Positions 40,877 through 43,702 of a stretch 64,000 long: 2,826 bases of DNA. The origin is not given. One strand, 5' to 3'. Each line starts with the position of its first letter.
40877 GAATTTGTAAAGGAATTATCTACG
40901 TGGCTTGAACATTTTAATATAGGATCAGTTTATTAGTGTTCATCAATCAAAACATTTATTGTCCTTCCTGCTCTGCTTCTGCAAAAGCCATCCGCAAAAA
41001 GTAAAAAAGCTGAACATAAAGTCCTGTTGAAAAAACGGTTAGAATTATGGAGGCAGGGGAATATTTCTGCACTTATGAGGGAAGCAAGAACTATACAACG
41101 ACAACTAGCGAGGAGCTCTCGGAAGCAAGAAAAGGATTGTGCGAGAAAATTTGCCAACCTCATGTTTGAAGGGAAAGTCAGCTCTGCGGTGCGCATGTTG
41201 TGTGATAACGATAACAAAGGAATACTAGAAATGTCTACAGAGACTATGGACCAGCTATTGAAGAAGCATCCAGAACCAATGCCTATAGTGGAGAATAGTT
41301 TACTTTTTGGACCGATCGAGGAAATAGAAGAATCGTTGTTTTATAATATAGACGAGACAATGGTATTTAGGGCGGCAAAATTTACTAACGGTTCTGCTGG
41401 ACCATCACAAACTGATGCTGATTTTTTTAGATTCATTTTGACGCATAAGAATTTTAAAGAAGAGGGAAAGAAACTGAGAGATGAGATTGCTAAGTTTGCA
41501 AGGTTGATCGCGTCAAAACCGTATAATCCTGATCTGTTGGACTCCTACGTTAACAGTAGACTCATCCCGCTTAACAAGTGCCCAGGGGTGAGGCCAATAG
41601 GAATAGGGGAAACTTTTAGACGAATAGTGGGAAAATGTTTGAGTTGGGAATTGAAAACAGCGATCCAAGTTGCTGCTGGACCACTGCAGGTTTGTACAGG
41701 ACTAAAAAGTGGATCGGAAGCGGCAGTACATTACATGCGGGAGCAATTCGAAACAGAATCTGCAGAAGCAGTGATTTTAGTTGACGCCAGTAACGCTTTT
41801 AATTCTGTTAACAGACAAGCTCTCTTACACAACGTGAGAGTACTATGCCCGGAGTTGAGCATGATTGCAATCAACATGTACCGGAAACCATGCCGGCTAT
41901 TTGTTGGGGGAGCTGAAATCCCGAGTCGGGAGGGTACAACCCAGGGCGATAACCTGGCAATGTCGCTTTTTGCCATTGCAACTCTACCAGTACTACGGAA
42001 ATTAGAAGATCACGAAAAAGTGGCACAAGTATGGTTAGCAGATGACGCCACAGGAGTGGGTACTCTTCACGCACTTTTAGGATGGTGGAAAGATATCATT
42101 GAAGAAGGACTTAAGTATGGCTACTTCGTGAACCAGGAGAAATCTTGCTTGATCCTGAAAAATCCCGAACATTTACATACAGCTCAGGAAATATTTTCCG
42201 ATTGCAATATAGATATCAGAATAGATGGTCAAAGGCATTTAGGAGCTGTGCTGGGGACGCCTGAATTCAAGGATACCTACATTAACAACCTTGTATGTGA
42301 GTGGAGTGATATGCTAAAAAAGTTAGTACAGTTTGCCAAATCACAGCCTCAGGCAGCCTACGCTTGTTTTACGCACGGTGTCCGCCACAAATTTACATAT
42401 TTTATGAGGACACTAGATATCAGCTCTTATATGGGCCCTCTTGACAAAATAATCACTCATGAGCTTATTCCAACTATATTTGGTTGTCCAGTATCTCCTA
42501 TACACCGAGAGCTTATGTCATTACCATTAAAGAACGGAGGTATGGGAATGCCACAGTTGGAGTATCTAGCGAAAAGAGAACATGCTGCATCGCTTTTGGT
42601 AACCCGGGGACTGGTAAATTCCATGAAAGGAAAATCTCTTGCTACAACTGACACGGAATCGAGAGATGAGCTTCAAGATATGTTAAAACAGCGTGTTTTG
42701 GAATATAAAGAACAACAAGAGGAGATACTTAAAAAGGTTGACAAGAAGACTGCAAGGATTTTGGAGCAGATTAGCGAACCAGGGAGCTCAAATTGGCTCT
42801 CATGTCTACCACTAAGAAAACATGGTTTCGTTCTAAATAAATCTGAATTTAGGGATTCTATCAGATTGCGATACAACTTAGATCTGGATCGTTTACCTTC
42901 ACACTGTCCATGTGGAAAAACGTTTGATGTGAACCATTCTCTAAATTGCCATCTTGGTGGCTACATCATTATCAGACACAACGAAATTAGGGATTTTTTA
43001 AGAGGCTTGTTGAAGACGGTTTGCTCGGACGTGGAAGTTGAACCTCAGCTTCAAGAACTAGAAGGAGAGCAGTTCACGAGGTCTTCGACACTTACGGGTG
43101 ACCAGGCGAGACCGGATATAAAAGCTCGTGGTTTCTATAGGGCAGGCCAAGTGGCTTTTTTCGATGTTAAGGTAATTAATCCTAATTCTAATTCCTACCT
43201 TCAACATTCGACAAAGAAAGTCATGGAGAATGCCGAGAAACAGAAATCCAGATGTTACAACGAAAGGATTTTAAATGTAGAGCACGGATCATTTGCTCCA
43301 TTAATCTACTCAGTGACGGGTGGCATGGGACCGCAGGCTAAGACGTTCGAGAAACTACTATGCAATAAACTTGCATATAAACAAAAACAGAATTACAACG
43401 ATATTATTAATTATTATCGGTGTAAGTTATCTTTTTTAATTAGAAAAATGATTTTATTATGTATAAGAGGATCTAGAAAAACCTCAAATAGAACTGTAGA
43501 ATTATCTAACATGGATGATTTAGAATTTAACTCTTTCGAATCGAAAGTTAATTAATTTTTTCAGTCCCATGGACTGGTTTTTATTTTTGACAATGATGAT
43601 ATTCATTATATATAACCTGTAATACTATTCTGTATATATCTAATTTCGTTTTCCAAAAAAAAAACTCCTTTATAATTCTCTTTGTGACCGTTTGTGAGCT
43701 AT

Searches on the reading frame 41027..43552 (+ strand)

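Call 41: search_protein_families(library=pfam, proteins=[window:41027-43552:+], max_evalue=0.01)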
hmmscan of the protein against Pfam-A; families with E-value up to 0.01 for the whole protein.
window:41027-43552:+ (842 aa): 1 family
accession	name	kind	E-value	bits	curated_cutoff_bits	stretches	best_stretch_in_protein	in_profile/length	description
PF00078.32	RVT_1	-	1.4e-09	38.4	29.6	1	187-377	8-193/205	Reverse transcriptase (RNA-dependent DNA polymerase)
